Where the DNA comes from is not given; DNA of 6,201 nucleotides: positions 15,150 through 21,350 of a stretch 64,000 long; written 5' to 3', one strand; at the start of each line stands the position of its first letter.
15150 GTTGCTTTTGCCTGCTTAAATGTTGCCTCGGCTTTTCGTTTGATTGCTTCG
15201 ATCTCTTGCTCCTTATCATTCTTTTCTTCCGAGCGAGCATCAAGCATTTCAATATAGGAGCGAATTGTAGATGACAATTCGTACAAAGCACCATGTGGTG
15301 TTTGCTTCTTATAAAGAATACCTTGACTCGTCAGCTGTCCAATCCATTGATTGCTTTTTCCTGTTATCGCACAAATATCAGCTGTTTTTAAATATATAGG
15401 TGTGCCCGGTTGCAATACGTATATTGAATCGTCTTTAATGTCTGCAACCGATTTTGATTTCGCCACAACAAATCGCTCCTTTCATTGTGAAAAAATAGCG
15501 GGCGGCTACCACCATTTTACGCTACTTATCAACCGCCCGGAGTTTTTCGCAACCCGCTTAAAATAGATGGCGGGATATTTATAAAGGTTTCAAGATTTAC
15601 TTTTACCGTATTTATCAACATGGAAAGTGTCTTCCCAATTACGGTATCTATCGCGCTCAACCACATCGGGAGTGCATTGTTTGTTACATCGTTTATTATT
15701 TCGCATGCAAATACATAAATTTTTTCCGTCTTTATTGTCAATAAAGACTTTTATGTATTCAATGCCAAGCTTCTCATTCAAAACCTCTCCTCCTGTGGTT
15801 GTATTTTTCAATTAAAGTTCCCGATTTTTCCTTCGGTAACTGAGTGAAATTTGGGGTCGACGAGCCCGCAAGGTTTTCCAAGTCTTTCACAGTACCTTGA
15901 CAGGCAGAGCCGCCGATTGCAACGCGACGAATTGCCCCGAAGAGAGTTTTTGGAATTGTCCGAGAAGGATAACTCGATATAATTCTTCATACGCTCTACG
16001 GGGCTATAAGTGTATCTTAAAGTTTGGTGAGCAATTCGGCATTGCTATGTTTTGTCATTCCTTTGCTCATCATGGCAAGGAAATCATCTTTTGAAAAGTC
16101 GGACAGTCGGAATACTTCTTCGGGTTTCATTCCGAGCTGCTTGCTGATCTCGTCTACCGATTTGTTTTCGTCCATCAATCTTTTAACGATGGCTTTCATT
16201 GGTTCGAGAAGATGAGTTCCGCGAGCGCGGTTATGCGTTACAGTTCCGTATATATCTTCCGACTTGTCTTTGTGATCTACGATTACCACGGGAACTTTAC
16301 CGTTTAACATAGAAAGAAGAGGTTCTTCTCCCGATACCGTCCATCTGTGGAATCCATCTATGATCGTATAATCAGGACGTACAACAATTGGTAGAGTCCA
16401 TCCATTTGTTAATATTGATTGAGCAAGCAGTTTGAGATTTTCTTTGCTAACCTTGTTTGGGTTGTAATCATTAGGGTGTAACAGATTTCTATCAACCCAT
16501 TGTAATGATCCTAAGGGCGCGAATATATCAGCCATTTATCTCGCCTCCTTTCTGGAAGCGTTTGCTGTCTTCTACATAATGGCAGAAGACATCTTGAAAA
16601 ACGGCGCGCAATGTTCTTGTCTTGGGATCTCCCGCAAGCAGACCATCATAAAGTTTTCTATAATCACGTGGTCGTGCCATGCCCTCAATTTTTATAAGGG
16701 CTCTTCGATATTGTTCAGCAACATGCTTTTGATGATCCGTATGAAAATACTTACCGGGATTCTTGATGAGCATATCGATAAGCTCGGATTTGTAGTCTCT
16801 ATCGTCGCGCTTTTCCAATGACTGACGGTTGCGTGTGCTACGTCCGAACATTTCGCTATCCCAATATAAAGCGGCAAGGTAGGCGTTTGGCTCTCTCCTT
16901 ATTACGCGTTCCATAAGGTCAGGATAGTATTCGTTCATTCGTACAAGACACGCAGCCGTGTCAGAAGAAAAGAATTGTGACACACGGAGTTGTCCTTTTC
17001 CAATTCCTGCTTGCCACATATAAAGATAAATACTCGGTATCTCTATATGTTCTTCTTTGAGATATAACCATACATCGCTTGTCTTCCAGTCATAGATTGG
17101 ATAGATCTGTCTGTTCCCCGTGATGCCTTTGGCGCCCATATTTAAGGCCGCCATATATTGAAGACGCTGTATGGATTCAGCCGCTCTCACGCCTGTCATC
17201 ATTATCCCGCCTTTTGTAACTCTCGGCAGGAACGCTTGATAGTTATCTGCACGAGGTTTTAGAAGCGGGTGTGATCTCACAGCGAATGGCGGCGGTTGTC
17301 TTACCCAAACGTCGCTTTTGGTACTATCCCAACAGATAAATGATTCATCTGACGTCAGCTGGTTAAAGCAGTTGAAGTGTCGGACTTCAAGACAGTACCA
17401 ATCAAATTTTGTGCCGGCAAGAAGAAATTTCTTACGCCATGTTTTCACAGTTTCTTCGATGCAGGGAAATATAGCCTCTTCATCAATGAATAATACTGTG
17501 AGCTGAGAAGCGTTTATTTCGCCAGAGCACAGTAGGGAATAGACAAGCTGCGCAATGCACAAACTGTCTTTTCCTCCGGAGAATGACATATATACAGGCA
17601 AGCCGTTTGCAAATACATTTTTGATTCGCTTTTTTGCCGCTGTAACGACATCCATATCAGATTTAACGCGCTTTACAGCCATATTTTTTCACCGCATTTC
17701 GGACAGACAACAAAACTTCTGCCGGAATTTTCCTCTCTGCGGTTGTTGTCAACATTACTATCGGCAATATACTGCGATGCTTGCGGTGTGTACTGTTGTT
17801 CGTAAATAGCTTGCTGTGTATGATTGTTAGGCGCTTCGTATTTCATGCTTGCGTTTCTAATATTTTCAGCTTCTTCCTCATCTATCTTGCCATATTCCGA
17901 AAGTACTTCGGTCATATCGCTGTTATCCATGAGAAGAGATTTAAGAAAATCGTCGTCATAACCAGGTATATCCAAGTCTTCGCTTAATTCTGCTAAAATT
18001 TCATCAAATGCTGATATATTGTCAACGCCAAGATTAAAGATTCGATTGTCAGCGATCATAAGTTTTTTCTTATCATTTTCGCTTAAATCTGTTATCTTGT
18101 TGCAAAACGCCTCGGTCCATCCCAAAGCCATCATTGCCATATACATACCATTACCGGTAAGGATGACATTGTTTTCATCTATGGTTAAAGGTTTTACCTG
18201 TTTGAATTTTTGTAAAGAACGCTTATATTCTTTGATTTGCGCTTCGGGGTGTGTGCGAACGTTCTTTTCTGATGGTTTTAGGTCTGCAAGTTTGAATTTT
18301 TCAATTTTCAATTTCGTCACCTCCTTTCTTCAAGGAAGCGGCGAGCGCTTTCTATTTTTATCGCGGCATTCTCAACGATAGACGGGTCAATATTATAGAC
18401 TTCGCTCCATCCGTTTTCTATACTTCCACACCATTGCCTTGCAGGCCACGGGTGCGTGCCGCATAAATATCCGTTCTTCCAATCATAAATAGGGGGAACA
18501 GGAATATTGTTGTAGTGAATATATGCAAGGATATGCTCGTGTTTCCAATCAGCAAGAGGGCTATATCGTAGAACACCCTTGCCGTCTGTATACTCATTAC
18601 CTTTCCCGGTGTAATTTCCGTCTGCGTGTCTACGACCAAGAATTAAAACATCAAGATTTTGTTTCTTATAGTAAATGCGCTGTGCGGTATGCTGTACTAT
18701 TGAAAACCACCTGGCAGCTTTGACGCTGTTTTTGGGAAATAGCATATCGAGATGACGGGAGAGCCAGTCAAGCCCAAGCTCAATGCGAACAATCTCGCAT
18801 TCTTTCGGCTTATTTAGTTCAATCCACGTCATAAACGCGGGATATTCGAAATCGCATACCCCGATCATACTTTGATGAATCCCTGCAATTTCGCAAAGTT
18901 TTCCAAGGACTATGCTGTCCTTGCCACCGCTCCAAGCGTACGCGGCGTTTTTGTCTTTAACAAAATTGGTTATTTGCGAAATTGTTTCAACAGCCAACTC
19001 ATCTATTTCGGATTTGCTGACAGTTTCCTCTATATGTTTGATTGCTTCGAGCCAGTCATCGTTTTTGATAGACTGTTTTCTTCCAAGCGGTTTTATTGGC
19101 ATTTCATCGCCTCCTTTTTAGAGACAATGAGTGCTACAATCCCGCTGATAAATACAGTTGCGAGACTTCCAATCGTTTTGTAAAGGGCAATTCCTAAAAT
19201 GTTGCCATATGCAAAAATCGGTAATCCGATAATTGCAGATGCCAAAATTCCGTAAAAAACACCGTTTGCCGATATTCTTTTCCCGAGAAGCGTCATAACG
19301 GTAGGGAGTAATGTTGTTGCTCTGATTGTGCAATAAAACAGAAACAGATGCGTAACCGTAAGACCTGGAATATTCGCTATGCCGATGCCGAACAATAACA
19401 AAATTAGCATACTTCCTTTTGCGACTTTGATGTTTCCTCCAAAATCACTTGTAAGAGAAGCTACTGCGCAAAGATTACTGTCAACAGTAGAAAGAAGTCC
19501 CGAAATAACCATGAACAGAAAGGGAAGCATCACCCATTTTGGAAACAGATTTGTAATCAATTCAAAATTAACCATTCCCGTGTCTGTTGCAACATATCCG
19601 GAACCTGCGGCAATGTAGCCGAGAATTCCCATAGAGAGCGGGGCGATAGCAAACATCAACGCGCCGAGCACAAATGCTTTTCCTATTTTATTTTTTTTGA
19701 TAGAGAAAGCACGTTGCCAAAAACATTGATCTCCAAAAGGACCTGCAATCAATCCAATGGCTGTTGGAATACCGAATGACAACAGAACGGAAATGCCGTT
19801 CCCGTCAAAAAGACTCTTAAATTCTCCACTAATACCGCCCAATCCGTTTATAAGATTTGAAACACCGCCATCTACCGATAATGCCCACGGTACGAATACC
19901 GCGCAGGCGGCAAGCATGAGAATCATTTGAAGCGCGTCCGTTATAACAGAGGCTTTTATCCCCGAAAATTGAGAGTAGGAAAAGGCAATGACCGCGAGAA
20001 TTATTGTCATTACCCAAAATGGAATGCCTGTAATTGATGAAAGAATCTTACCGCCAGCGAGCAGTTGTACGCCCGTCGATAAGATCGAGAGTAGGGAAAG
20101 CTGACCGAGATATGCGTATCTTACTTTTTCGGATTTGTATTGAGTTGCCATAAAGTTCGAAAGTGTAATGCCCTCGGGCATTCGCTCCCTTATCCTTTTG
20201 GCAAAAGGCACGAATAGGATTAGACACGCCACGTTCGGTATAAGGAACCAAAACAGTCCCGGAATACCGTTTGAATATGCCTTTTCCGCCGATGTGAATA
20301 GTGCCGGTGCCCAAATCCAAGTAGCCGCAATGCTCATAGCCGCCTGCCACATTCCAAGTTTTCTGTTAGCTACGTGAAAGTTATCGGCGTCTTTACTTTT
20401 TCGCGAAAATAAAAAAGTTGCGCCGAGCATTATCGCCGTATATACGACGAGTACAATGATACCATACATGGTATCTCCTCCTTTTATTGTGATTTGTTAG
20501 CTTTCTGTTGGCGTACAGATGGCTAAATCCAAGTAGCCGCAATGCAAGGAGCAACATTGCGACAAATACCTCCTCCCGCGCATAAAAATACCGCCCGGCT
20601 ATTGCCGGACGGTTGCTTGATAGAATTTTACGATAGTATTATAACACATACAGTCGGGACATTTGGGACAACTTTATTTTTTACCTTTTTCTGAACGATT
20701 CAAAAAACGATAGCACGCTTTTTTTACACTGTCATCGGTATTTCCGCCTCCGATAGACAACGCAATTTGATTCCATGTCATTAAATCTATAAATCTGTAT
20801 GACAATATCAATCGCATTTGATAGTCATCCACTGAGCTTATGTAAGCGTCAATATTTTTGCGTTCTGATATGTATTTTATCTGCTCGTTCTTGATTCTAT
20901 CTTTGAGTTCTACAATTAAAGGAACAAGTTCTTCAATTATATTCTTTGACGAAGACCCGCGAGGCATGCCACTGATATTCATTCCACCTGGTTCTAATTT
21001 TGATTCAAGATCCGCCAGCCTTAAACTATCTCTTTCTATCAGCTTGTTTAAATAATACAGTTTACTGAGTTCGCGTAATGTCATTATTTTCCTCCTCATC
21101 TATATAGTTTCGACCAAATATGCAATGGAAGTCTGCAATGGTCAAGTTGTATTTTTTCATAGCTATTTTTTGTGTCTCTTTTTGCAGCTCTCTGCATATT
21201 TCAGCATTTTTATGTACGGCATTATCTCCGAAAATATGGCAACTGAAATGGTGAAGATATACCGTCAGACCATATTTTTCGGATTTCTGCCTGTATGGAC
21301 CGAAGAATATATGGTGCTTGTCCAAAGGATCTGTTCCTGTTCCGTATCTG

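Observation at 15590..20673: Prophage operon coupling a Na+/solute symporter to two PAPS-reductase-like/ParB-like pairs: candidate uncharacterised modification system with its own importer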

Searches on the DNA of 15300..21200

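Call 15: search_rna_families(source=window, start=15300, end=21200, threshold=evalue, max_evalue=5)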
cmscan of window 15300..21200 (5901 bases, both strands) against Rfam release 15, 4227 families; matches with E-value up to 5: 1.
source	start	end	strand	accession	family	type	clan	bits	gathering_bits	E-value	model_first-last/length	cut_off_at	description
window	19717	19803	-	RF02126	GHRLOS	Gene; lncRNA;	-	16.4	48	1.3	1-70/70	no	Ghrelin opposite strand RNA conserved region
